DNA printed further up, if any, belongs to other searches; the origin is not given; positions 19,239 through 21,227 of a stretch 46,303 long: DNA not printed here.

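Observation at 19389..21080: Stand-alone GHKL ATPase with a PD-(D/E)xK-like C-terminal module: candidate single-gene nucleic-acid-targeting (defence-type) protein at the end of a glycan operon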

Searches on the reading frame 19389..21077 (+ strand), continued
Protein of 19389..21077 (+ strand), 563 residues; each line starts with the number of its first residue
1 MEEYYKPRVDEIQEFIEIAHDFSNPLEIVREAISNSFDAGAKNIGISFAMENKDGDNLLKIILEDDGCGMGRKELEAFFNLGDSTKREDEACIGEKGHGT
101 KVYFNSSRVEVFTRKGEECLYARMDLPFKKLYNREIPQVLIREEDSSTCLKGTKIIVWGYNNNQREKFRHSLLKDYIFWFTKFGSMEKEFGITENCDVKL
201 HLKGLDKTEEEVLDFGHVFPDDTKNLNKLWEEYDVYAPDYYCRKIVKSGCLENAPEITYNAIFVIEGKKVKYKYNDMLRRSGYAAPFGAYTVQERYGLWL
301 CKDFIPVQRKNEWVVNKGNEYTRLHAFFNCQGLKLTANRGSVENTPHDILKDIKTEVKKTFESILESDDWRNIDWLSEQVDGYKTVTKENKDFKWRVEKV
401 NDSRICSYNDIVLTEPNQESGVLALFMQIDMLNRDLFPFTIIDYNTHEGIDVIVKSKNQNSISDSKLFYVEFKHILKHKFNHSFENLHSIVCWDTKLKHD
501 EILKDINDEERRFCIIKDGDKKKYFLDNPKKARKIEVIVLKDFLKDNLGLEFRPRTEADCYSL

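Call 44: get_annotated_region(hit=H2, flank=6000)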
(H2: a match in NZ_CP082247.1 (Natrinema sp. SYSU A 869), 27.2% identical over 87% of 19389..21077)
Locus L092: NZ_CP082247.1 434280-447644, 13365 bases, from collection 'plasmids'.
description: Natrinema sp. SYSU A 869 plasmid unnamed1, complete sequence
organism: Natrinema sp. SYSU A 869 (NCBI taxid 2871694)
taxonomy: Archaea; Euryarchaeota; Halobacteria; Halobacteriales; Natrialbaceae; Natrinema; Natrinema sp. SYSU A 869
host: -; source: cell culture,salt lake sediment; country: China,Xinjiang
typing (MOB-suite, as given by PLSDB): non-mobilizable
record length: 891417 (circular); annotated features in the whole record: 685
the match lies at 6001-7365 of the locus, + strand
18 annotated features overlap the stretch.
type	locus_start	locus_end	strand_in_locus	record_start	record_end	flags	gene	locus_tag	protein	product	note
CDS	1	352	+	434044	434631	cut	-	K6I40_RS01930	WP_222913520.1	site-specific integrase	GO:0015074 - DNA integration [Evidence IEA]; GO:0006310 - DNA recombination [Evidence IEA]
CDS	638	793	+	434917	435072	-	-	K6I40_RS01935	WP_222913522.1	hypothetical protein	-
CDS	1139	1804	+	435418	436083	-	-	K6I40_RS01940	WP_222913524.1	AN1-type zinc finger domain-containing protein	-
CDS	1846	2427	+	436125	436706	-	-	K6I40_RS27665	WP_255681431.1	AAA family ATPase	-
CDS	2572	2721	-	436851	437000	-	-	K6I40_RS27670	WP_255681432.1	hypothetical protein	-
CDS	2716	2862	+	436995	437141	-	-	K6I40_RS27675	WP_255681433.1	hypothetical protein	-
CDS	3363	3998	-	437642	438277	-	-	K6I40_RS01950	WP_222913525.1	vWA domain-containing protein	-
CDS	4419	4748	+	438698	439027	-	-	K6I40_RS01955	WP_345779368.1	hypothetical protein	-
CDS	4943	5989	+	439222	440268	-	-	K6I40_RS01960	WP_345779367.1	tRNA-guanine transglycosylase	-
CDS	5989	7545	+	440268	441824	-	-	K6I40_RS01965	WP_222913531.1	ATP-binding protein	-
CDS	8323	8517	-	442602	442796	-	-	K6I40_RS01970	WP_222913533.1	hypothetical protein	-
CDS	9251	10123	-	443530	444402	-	-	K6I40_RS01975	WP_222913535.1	hypothetical protein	-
CDS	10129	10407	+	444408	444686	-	-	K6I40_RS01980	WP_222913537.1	hypothetical protein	-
CDS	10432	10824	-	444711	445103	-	-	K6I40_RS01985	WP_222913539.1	hypothetical protein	-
CDS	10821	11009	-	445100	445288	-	-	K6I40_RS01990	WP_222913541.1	hypothetical protein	-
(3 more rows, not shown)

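Call 45: get_annotated_region(hit=H3, flank=6000)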
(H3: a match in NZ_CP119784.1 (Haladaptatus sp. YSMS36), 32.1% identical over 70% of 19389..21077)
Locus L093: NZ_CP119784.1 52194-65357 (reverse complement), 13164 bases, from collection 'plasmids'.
description: Haladaptatus sp. YSMS36 plasmid unnamed2, complete sequence
organism: Haladaptatus sp. YSMS36 (NCBI taxid 3033384)
taxonomy: Archaea; Euryarchaeota; Halobacteria; Halobacteriales; Haladaptataceae; Haladaptatus; Haladaptatus sp. YSMS36
host: -; source: cell culture,sediment; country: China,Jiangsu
typing (MOB-suite, as given by PLSDB): non-mobilizable; mating-pair formation MPF_T
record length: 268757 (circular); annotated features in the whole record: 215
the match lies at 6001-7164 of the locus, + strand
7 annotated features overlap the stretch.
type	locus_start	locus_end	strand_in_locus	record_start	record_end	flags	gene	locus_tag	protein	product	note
CDS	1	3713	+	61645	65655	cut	-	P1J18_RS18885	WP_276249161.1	DEAD/DEAH box helicase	-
CDS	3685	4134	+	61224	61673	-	-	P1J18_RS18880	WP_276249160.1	phospholipase D-like domain-containing protein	-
CDS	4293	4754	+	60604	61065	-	-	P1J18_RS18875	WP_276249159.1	DUF6884 domain-containing protein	-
CDS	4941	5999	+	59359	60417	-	-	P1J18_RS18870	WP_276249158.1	tRNA-guanine transglycosylase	-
CDS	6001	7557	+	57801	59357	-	-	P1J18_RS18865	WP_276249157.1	ATP-binding protein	-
CDS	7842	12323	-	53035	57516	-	-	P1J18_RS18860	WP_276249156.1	AAA domain-containing protein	-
CDS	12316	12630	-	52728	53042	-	-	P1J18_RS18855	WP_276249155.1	hypothetical protein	-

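Call 47: search_protein_families(library=pfam, proteins=[L092:5989-7542:+, L093:6001-7554:+, L092:4943-5986:+, L093:4941-5996:+, L093:4293-4751:+], max_evalue=0.01)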
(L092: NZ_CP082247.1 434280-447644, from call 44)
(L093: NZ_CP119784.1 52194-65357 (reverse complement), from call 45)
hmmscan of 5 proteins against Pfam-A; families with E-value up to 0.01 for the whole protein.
L092:5989-7542:+ (518 aa): 2 families
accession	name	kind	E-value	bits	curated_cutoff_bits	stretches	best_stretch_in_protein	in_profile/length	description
PF13589.12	HATPase_c_3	-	1.7e-16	60.9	25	1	25-116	5-104/137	Histidine kinase-, DNA gyrase B-, and HSP90-like ATPase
PF02518.31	HATPase_c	-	2.8e-08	34.6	26.4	1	23-91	6-75/111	Histidine kinase-, DNA gyrase B-, and HSP90-like ATPase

L093:6001-7554:+ (518 aa): 2 families
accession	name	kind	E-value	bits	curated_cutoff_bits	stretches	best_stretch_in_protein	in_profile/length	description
PF13589.12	HATPase_c_3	-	2.9e-16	60.2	25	1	27-140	5-123/137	Histidine kinase-, DNA gyrase B-, and HSP90-like ATPase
PF02518.31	HATPase_c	-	4e-07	30.9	26.4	1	25-97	6-75/111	Histidine kinase-, DNA gyrase B-, and HSP90-like ATPase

L092:4943-5986:+ (348 aa): 1 family
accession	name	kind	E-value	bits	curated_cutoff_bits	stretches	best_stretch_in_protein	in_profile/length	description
PF01702.25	TGT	-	7.7e-22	78.3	26.3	1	52-322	72-351/357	Queuine tRNA-ribosyltransferase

L093:4941-5996:+ (352 aa): 1 family
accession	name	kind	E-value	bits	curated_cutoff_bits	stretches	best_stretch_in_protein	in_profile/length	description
PF01702.25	TGT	-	1e-23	84.4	26.3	1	48-318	64-343/357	Queuine tRNA-ribosyltransferase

L093:4293-4751:+ (153 aa): 2 families
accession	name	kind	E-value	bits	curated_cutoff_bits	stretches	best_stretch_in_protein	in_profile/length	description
PF21818.3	DUF6884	-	8.1e-15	55.6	30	1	8-139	5-134/135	Family of unknown function (DUF6884)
PF03883.20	H2O2_YaaD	-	4.5e-05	23.5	29.6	1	17-104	71-162/236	Peroxide stress protein YaaA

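Call 54: search_protein_families(library=padloc, alignment_id=A3, max_evalue=1e-8)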
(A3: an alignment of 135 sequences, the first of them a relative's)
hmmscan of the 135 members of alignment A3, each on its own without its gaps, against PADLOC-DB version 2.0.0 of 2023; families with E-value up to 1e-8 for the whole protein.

A. member 1, L011:11934-12509:- (191 aa): 0 families

B. families by the number of members that match (of 135 scanned): 388 families (the first 25 are shown)
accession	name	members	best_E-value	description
PDLC02707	PbeA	3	6e-29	PbeA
PDLC02335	AbiLi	2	1.6e-92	AbiLi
PDLC03387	MTase_II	2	9.6e-54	Type II methyltransferase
PDLC03351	MTase_II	2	1.4e-53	Type II methyltransferase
PDLC00135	GajB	2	7.7e-49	UrvD helicase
PDLC00117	GajB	2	1.1e-45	UrvD helicase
PDLC03353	MTase_II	2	1.1e-43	Type II methyltransferase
PDLC03802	RTasHel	2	6.7e-43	DRT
PDLC03371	MTase_II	2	1.9e-40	Type II methyltransferase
PDLC02980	AriA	2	1.1e-34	-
PDLC03252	MTase_II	2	4.8e-33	Type II methyltransferase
PDLC03299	MTase_II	2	1.2e-32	Type II methyltransferase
PDLC03350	MTase_II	2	5.3e-32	Type II methyltransferase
PDLC00129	GajB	2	1.9e-29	UrvD helicase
PDLC01652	WYL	2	1.7e-27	"CAS-I,CAS-II,CAS-III,CAS-IV,CAS-V,CAS-VI; associated_signaling"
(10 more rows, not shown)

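Call 75: find_encoding_contigs(protein=P0002, flank=8000, max_places=3)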
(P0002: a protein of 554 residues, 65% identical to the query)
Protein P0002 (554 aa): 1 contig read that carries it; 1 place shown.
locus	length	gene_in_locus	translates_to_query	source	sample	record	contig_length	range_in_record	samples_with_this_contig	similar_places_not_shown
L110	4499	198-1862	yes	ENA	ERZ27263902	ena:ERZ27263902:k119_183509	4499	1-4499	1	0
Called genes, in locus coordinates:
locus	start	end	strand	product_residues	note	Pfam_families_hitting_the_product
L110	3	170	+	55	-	?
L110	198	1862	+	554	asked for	PF02518:HATPase_c (weak), PF13589:HATPase_c_3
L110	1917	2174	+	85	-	-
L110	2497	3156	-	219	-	PF00239:Resolvase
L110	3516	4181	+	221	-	-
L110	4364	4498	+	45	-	?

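Call 78: search_protein_families(library=padloc, alignment_id=A2, max_evalue=1e-8)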
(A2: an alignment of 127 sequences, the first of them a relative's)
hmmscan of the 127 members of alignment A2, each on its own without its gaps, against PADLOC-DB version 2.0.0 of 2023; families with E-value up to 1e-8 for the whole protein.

A. member 1, L011:9311-9742:- (143 aa): 0 families

B. families by the number of members that match (of 127 scanned): 170 families (the first 25 are shown)
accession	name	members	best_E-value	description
PDLC05061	PDC-S65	2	2.4e-50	-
PDLC05060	PDC-S65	2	2.7e-38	-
PDLC03014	subtilase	2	6.8e-25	-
PDLC02987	caspase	2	6.9e-23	-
PDLC02189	DUF1156_MTase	1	2.9e-258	-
PDLC05023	PDC-S46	1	7e-246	-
PDLC00070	GajA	1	5.2e-199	AAA ATPase domain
PDLC03314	MTase_II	1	3.5e-182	Type II methyltransferase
PDLC02657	DndA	1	6.6e-171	DndA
PDLC02759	SspA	1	4.4e-170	SspA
PDLC00117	GajB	1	5.5e-168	UrvD helicase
PDLC03957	bSEFIR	1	6.5e-108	-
PDLC00072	GajA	1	1.4e-86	AAA ATPase domain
PDLC00108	GajB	1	2.4e-83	UrvD helicase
PDLC00091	GajA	1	6.8e-82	AAA ATPase domain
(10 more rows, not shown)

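Call 84: find_encoding_contigs(protein=P0211, flank=6000, max_places=4)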
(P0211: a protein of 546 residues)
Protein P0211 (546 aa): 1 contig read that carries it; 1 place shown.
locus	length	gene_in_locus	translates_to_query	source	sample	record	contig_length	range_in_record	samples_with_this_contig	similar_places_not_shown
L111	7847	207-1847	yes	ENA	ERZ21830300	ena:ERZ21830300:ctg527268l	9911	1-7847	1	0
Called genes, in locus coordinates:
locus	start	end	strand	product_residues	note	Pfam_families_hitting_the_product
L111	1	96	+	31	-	?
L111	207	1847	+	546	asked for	PF13589:HATPase_c_3 (weak)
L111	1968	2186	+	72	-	PF11455:MazE-like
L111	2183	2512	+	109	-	PF02452:PemK_toxin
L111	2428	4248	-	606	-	PF05721:PhyH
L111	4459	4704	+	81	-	-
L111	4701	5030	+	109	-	PF05534:HicB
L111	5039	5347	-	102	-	PF00866:Ring_hydroxyl_B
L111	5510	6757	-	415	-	PF00355:Rieske, PF00848:Ring_hydroxyl_A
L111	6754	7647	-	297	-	PF00701:DHDPS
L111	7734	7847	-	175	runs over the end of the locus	-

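Call 85: find_encoding_contigs(protein=P0222, flank=6000, max_places=4)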
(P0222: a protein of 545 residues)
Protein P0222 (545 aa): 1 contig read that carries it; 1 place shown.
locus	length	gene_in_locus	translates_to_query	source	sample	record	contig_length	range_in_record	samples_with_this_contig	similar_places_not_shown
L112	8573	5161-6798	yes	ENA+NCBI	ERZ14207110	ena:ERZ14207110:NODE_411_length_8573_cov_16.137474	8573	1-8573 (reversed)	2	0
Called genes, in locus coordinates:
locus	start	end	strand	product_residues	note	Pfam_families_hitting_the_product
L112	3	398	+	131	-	?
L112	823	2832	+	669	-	PF02463:SMC_N, PF11398:DUF2813, PF13175:AAA_15, PF13476:AAA_23, PF13304:AAA_21, PF13175:AAA_15, PF20469:OLD-like_TOPRIM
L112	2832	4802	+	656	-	PF00580:UvrD-helicase, PF13245:AAA_19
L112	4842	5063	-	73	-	PF01381:HTH_3 (weak)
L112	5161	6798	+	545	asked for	PF02518:HATPase_c, PF13589:HATPase_c_3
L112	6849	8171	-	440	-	PF20310:HTH_Tnp_2, PF13565:HTH_32 (faint), PF13276:HTH_21, PF00665:rve, PF13683:rve_3, PF13333:rve_2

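Call 86: find_encoding_contigs(protein=P0070, flank=9000, max_places=2)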
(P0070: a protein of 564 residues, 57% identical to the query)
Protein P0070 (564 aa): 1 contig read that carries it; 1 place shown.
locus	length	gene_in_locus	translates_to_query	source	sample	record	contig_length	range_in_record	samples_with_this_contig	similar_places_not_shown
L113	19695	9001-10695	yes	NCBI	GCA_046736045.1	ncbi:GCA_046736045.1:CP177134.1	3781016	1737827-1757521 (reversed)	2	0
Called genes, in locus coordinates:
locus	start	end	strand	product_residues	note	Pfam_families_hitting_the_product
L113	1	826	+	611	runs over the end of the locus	PF00595:PDZ, PF13180:PDZ_2, PF17820:PDZ_6, PF03572:Peptidase_S41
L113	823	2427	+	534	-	PF00890:FAD_binding_2, PF01266:DAO, PF02910:Succ_DH_flav_C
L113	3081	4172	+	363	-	PF07443:HARP (weak), PF13495:Phage_int_SAM_4, PF00589:Phage_integrase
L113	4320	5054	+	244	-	PF08239:SH3_3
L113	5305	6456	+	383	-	PF01381:HTH_3 (faint), PF12844:HTH_19 (faint), PF06114:Peptidase_M78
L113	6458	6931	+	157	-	PF14367:DUF4411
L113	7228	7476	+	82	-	-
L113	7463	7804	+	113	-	PF02452:PemK_toxin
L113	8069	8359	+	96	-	PF09907:HigB_toxin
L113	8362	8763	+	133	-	PF01381:HTH_3 (weak)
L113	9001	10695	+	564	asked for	PF02518:HATPase_c (weak), PF13589:HATPase_c_3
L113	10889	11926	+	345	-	-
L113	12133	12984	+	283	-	-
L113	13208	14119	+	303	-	-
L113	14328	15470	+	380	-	PF13289:SIR2_2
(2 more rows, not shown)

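Call 87: find_encoding_contigs(protein=P0092, flank=9000, max_places=2)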
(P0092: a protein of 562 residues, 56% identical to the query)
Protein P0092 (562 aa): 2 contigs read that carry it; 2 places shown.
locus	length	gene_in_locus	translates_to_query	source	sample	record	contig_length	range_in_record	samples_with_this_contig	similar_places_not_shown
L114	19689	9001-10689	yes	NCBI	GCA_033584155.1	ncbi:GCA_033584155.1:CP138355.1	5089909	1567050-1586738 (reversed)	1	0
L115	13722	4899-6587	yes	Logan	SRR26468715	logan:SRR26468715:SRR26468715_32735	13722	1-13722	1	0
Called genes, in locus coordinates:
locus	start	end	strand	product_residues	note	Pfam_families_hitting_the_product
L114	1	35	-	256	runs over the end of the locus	-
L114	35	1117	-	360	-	PF03739:LptF_LptG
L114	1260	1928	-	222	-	-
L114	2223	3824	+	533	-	PF17650:RACo_linker, PF17651:Raco_middle, PF14574:RACo_C_ter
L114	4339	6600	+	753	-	-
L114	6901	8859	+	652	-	PF00999:Na_H_Exchanger, PF02254:TrkA_N, PF02080:TrkA_C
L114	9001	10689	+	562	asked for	PF02518:HATPase_c (weak), PF13589:HATPase_c_3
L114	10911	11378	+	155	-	PF00731:AIRC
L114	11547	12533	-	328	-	PF09699:Paired_CXXCH_1 (faint), PF14522:Cytochrome_C7 (faint)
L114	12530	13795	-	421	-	PF03916:NrfD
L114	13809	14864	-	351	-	PF13183:Fer4_8 (faint), PF13247:Fer4_11, PF12838:Fer4_7 (weak), PF12797:Fer4_2 (weak), PF13237:Fer4_10 (weak), PF12838:Fer4_7 (weak), PF13187:Fer4_9, PF13247:Fer4_11, +2 more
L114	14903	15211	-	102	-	-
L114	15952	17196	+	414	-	PF02113:Peptidase_S13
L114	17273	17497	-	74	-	-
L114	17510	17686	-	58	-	-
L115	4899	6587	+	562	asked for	PF02518:HATPase_c (weak), PF13589:HATPase_c_3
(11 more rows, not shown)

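Call 88: find_encoding_contigs(protein=P0012, flank=9000, max_places=2)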
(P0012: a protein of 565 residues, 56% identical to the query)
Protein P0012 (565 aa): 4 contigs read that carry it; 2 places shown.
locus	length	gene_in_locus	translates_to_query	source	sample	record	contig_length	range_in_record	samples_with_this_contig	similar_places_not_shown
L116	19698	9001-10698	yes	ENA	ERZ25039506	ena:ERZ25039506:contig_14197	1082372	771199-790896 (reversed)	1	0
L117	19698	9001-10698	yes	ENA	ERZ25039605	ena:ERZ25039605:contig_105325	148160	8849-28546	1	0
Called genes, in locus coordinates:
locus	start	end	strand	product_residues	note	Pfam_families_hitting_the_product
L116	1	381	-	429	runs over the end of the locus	PF14903:WG_beta_rep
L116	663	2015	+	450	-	PF01435:Peptidase_M48 (faint)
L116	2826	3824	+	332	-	PF09084:NMT1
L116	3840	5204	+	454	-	-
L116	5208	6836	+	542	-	PF13522:GATase_6, PF13537:GATase_7, PF00733:Asn_synthase, PF03054:tRNA_Me_trans (weak), PF00733:Asn_synthase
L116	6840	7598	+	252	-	PF00005:ABC_tran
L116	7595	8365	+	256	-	PF00528:BPD_transp_1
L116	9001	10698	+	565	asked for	PF02518:HATPase_c (weak), PF13589:HATPase_c_3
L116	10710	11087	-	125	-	PF00589:Phage_integrase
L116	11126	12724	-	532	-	PF13007:LZ_Tnp_IS66, PF13005:zf-IS66, PF03050:DDE_Tnp_IS66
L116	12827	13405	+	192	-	-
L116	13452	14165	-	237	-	PF02899:Phage_int_SAM_1, PF13495:Phage_int_SAM_4 (weak), PF00589:Phage_integrase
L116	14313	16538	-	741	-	PF07719:TPR_2 (faint)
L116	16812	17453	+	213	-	PF14706:Tnp_DNA_bind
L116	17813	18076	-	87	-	PF01026:TatD_DNase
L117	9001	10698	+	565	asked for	PF02518:HATPase_c (weak), PF13589:HATPase_c_3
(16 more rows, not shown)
